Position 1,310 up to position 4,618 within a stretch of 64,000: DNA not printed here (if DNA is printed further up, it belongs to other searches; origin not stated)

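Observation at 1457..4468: One polypeptide with two complete, apparently catalytic PilB/GspE secretion-ATPase cores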

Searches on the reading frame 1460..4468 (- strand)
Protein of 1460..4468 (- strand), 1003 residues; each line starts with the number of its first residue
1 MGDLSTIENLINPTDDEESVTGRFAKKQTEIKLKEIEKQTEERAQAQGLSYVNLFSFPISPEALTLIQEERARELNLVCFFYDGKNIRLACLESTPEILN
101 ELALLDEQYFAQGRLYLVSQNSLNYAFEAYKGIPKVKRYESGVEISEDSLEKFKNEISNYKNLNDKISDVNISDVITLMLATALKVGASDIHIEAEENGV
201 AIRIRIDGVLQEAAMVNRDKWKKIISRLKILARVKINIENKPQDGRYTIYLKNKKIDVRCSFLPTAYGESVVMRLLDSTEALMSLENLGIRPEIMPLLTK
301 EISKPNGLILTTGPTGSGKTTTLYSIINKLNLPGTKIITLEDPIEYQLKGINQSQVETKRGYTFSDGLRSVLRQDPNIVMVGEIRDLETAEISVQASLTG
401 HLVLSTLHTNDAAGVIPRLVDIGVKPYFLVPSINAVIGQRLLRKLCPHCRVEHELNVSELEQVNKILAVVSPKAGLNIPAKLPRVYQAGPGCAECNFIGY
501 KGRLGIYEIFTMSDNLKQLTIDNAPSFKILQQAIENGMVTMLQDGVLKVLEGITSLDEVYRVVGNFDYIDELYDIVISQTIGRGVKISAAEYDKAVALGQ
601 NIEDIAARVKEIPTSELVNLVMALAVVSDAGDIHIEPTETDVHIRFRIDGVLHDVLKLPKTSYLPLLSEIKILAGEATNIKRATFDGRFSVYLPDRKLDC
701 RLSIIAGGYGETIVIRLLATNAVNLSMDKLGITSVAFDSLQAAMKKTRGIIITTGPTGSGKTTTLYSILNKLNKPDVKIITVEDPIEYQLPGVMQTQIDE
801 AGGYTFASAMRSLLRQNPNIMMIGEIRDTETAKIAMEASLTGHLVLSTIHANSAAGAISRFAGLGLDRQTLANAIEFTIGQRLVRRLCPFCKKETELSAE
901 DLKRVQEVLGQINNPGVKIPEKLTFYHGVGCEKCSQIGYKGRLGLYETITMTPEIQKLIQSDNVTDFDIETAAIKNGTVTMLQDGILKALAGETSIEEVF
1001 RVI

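Call 3: search_protein_families(library=pfam, proteins=[window:1460-4468:-], max_evalue=0.01)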
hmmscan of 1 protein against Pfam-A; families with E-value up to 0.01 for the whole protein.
window:1460-4468:- (1003 aa): 38 families (the best 25 are shown)
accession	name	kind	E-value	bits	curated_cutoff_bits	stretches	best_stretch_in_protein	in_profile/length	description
PF00437.27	T2SSE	-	1.9e-234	777.5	24.9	2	170-561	6-370/370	Type II/IV secretion system protein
PF25199.1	nSTAND_NTPase5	-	1.4e-10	41.6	34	2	722-788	14-82/145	Novel STAND NTPase 5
PF13401.12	AAA_22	-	5.1e-09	37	27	1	746-783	3-40/130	AAA domain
PF20720.3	nSTAND3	-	8.9e-09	35.7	27.2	1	742-786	12-55/155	Novel STAND NTPase 3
PF13173.12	AAA_14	-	3.4e-08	34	27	0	748-832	2-77/129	AAA domain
PF04851.21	ResIII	-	4.7e-07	30.3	22.5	0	736-780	11-57/164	Type III restriction enzyme, res subunit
PF12775.13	AAA_7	-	9e-07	29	25.8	0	735-782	20-67/181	P-loop containing dynein motor region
PF00004.35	AAA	-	1.7e-06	28.9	21.2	0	309-343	1-26/131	ATPase family associated with various cellular activities (AAA)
PF13662.12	Toprim_4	-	4.6e-06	27.2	25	1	719-779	25-81/85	Toprim domain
PF13604.12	AAA_30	-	4.7e-06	26.9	27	0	740-777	10-47/191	AAA domain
PF16796.11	Microtub_bd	-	6.6e-06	26.6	27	0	289-327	74-111/155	Microtubule binding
PF01637.24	ATPase_2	-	9.8e-06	26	33.2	0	743-782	15-54/225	ATPase domain predominantly from Archaea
PF00005.33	ABC_tran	-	1.5e-05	26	25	0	309-365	14-66/137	ABC transporter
PF02492.25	cobW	-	2.2e-05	24.6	20.7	0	751-781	3-34/180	CobW/HypB/UreG, nucleotide-binding domain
PF13245.12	AAA_19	-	0.00011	22.9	25.1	0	746-776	9-39/134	AAA domain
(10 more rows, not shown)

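Call 4: search_protein_families(library=ncbifam, proteins=[window:1460-4468:-], max_evalue=0.001)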
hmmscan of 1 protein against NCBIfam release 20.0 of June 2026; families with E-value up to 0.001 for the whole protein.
window:1460-4468:- (1003 aa): 39 families (the best 25 are shown)
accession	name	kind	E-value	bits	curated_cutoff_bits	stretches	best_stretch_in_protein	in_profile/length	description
TIGR02533.1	type_II_gspE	equivalog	1.1e-276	918.1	630.25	2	139-562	76-485/486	type II secretion system ATPase GspE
TIGR02538.1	type_IV_pilB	equivalog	9.2e-263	873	675.65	2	38-563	45-562/564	type IV-A pilus assembly ATPase PilB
NF007755.0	PRK10436.1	equivalog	3.2e-235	781.1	617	2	147-565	60-461/465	type II secretion system protein GspE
NF053534.1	T4PilAsmATPsTfpB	equivalog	6.7e-223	741.3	850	2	152-563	181-582/584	type IV pilus assembly ATPase TfpB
NF041000.1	ATPase_ComGA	equivalog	4.6e-144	478.3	300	2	179-443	3-266/267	competence type IV pilus ATPase ComGA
TIGR01420.1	pilT_fam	subfamily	4.6e-96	322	319.1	2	178-444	4-270/343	PilT/PilU family type 4a pilus ATPase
TIGR02525.1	plasmid_TraJ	equivalog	1.9e-54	185.1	368.3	2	270-421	119-271/372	plasmid transfer ATPase TraJ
TIGR02524.1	dot_icm_DotB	equivalog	6.6e-43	147.3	463.3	2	301-421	129-258/358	Dot/Icm type IV secretion system ATPase DotB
NF058587.1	archaellum_moto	equivalog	9.1e-38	130.3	550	2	751-867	278-399/527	archaellum flagellar ATPase motor FlaI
TIGR02782.1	TrbB_P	equivalog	6.8e-32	111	304.55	2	729-864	118-255/303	P-type conjugative transfer ATPase TrbB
TIGR02788.1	VirB11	equivalog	5.8e-27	94.5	249.95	2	740-870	137-271/308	P-type DNA transfer ATPase VirB11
TIGR03819.1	heli_sec_ATPase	hypoth_equivalog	2.4e-26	92.7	373.15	2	709-873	138-313/340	TadA family conjugal transfer-associated ATPase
NF010469.0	PRK13894.1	subfamily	4.2e-26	92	508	2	732-882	134-285/320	conjugal transfer ATPase TrbB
NF010407.0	PRK13833.1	subfamily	4.8e-23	82.1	499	2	733-864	130-262/323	conjugal transfer protein TrbB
NF053672.1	bindosome_BasE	exception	9e-23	80.8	1000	2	296-420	260-389/512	bindosome assembly system ATPase subunit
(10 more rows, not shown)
